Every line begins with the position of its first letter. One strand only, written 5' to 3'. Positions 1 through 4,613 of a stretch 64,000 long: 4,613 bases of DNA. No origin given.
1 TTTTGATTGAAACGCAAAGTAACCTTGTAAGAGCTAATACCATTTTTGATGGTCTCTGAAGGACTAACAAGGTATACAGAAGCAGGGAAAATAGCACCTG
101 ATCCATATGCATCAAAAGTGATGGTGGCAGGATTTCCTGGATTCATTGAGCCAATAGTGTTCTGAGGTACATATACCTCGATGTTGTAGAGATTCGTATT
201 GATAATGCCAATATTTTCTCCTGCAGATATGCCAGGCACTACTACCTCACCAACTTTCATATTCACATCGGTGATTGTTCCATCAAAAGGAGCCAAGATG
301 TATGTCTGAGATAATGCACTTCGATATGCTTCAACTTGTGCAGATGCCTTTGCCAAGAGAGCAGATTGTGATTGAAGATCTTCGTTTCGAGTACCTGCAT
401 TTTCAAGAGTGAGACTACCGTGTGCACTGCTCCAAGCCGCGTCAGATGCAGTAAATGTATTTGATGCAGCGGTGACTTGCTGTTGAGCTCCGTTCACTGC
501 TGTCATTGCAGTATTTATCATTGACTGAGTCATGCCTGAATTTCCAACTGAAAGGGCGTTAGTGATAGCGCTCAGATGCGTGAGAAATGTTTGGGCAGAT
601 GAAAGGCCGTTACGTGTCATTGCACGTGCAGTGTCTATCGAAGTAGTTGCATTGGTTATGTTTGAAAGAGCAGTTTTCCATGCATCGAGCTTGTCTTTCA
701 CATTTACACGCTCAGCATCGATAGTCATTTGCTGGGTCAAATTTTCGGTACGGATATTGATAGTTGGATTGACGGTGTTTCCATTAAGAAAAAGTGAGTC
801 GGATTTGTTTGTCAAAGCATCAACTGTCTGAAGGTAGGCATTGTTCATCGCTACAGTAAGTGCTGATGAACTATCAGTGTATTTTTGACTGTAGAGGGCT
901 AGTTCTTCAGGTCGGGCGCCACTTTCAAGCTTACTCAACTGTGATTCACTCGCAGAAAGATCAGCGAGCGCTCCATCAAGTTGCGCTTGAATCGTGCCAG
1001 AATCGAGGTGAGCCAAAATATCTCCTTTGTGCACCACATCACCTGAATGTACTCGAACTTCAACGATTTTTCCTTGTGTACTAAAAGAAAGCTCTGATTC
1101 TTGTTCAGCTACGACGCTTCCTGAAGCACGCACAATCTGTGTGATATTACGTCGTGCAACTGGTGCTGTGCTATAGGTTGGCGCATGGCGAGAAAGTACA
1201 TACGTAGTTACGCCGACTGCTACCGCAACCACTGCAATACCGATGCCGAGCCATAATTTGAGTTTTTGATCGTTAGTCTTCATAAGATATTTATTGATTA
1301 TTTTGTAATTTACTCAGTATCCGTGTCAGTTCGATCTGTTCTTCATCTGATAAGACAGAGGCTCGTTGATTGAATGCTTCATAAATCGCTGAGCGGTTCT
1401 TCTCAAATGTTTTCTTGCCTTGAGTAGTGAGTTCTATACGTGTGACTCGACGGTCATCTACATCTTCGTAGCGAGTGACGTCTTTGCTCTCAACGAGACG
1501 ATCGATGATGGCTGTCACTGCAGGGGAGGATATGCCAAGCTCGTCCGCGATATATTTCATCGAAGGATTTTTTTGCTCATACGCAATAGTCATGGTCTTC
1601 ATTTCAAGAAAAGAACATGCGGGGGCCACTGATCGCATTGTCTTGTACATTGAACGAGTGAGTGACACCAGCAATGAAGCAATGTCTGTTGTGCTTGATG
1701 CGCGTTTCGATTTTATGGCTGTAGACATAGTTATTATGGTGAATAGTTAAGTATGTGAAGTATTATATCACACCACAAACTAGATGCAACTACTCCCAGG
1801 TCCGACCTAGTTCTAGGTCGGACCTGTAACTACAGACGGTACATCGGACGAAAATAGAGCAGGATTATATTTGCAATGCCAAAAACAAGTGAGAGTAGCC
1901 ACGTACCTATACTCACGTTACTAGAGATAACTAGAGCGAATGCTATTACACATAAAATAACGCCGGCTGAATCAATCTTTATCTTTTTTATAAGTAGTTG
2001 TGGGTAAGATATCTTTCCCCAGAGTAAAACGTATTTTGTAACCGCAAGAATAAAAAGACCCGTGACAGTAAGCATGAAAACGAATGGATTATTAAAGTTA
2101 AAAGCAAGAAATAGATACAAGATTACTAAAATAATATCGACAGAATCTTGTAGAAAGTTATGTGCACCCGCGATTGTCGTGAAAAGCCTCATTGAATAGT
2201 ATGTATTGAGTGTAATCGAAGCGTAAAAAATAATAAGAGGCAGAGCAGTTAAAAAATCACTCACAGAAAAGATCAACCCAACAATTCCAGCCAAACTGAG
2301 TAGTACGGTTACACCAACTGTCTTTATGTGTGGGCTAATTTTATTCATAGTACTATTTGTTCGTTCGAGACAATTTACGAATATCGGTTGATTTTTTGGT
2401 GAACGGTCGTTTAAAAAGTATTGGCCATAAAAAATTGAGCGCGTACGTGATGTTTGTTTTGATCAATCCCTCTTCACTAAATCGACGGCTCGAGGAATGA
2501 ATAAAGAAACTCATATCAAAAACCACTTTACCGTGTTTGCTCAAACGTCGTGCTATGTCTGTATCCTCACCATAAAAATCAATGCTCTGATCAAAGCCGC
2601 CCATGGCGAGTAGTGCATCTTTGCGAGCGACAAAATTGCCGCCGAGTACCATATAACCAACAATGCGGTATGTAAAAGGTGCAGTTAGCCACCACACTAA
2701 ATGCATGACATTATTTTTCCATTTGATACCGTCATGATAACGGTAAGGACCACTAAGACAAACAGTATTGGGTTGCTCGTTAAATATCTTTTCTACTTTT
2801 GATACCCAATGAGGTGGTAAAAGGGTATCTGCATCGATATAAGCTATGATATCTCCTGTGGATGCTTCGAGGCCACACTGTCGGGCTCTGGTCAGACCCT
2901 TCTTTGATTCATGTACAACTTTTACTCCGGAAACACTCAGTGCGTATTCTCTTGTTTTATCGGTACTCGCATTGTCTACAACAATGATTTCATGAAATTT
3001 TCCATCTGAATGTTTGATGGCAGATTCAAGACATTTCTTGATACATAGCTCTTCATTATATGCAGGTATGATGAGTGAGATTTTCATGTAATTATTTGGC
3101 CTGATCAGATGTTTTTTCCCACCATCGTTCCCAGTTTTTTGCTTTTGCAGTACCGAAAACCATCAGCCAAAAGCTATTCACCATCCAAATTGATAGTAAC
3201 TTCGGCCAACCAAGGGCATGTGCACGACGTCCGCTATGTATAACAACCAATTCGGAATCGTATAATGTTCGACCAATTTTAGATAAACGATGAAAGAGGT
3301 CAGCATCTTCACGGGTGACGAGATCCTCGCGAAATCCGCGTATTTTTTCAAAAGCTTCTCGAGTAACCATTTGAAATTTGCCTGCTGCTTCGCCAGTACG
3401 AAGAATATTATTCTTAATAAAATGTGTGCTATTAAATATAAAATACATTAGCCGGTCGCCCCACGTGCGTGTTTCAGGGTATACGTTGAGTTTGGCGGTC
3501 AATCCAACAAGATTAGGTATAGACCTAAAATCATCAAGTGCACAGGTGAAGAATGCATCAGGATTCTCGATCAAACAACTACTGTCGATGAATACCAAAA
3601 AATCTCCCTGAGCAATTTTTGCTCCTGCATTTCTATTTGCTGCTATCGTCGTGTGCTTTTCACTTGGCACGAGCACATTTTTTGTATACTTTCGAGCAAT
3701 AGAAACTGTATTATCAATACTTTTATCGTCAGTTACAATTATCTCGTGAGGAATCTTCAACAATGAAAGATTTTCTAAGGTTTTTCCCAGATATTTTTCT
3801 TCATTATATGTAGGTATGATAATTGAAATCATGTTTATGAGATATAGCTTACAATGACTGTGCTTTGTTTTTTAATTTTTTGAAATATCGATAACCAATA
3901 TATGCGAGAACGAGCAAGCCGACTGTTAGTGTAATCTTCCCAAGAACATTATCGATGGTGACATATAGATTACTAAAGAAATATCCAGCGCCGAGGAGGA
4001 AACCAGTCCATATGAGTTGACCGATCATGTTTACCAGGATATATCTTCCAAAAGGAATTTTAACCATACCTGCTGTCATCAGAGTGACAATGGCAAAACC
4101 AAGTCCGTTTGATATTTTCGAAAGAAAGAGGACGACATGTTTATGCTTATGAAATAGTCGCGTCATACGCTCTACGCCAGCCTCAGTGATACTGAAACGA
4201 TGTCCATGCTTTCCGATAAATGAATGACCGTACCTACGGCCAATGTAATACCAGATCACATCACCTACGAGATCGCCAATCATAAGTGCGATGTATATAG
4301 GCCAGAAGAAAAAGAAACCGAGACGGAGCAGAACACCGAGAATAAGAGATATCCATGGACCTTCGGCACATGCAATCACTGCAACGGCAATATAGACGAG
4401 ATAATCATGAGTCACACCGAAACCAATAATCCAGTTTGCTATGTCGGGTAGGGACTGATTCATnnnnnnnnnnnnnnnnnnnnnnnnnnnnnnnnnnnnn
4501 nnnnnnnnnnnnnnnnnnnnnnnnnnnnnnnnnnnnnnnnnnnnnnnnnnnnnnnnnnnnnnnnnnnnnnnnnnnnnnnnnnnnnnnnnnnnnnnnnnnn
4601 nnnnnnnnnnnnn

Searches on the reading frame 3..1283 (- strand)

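Call 65: search_protein_families(library=pfam, proteins=[window:3-1283:-], max_evalue=0.001)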
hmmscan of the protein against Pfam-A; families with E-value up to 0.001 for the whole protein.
window:3-1283:- (427 aa): 4 families
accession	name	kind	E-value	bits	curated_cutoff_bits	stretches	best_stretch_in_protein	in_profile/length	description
PF13437.12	HlyD_3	-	6.8e-14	52.9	22.2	1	329-424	2-92/106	HlyD family secretion protein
PF13533.13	Biotin_lipoyl_2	-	5.2e-13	48.9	29.8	1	64-94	2-32/32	Biotin-lipoyl like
PF16576.10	HlyD_D23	-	5e-09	36.2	30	1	309-408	91-186/214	Barrel-sandwich domain of CusB or HlyD membrane-fusion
PF00364.28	Biotin_lipoyl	-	4.5e-05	23.6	22.1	0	67-92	47-72/73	Biotin-requiring enzyme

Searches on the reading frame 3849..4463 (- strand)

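Call 65: search_protein_families(library=pfam, proteins=[window:3849-4463:-], max_evalue=0.001)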
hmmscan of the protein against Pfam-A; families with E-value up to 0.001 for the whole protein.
window:3849-4463:- (204 aa): 1 family
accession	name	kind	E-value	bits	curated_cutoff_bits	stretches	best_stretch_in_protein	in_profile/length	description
PF09335.16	VTT_dom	-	1.7e-17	64.5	33.9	1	44-161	6-122/123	VTT domain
